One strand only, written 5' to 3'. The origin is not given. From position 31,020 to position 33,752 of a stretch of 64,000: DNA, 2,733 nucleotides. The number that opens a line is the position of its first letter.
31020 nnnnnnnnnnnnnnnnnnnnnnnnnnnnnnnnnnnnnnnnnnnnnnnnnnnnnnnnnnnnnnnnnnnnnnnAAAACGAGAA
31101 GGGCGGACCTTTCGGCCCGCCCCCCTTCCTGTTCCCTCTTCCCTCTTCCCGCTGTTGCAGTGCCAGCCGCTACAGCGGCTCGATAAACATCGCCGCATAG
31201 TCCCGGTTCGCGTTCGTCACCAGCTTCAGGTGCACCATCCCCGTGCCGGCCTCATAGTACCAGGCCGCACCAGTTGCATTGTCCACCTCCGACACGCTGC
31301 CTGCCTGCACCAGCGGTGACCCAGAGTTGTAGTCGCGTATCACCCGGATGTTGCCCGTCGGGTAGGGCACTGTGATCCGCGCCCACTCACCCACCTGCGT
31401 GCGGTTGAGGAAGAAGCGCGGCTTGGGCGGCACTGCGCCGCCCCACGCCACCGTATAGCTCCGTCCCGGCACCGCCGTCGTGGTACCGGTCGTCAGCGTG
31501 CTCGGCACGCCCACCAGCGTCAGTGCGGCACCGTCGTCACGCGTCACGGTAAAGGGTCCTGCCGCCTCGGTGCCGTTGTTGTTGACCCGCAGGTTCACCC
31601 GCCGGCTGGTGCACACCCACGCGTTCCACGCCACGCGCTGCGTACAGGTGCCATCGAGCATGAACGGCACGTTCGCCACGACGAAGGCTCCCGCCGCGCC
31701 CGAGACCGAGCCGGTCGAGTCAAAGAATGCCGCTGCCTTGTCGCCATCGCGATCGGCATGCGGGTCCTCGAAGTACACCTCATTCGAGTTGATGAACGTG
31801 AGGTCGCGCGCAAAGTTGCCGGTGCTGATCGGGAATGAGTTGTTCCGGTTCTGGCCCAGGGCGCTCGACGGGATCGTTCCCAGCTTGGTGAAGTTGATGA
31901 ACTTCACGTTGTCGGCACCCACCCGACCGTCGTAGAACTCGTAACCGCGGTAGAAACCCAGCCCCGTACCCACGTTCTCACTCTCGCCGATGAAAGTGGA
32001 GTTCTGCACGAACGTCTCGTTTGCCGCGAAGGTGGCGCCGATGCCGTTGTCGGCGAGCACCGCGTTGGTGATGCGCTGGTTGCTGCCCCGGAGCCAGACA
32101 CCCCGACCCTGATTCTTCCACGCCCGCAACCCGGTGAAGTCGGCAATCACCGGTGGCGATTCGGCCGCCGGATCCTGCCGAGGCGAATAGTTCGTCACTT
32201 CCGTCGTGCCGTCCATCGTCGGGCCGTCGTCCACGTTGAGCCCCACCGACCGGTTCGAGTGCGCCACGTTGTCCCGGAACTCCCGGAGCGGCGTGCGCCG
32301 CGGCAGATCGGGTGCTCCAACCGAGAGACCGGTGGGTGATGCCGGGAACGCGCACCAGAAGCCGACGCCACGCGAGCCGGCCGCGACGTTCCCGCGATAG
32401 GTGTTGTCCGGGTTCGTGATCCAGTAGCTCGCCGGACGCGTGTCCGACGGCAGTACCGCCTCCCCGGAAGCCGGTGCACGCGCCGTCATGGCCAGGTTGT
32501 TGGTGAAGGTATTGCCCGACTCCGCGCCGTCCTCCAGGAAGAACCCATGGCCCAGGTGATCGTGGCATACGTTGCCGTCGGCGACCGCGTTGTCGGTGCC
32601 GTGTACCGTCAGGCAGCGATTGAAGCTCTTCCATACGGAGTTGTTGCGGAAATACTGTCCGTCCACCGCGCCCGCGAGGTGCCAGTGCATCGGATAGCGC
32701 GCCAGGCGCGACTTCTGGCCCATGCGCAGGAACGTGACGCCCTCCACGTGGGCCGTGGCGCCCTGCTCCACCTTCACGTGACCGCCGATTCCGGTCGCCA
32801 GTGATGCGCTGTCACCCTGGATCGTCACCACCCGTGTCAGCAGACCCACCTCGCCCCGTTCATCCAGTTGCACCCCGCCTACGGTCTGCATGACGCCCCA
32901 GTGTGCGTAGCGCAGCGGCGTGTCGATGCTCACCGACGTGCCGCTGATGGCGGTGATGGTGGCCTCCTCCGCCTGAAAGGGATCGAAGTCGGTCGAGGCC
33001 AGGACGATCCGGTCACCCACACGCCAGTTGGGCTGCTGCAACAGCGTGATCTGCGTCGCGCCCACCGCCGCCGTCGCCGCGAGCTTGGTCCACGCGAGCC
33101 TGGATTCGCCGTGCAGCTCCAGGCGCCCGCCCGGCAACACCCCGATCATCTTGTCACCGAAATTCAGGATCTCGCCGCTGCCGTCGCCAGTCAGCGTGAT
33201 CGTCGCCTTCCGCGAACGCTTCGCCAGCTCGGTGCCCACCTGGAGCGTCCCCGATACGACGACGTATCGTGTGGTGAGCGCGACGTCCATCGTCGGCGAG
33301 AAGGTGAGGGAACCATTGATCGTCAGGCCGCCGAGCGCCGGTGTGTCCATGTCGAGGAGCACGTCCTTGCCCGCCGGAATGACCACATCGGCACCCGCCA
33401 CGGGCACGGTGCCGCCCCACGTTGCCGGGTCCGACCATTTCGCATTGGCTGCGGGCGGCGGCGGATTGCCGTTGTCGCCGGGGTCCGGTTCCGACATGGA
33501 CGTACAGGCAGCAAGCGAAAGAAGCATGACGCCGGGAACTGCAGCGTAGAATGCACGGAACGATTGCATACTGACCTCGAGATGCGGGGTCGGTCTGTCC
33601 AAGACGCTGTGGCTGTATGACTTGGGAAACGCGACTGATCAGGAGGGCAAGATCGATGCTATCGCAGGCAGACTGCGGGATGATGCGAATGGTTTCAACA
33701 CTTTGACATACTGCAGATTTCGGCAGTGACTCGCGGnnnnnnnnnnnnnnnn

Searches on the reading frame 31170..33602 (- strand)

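Call 50: search_protein_families(library=pfam, proteins=[window:31170-33602:-], max_evalue=0.001)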
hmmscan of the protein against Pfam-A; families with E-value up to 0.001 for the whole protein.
window:31170-33602:- (810 aa): 4 families
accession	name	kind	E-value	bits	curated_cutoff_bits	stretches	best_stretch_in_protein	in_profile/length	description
PF24606.1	CEMIP_beta-hel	-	7.2e-66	222.4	27.3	1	272-455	2-212/212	CEMIP beta-helix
PF10162.14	G8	-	5.9e-29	100.9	22.9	1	61-175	1-124/124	G8 domain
PF13229.12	Beta_helix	-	3.1e-08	33.8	25.9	1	316-370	80-133/158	Right handed beta helix region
PF24605.1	CEMIP_X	-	9.8e-05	22.4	27.6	1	713-802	50-150/185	CEMIP domain X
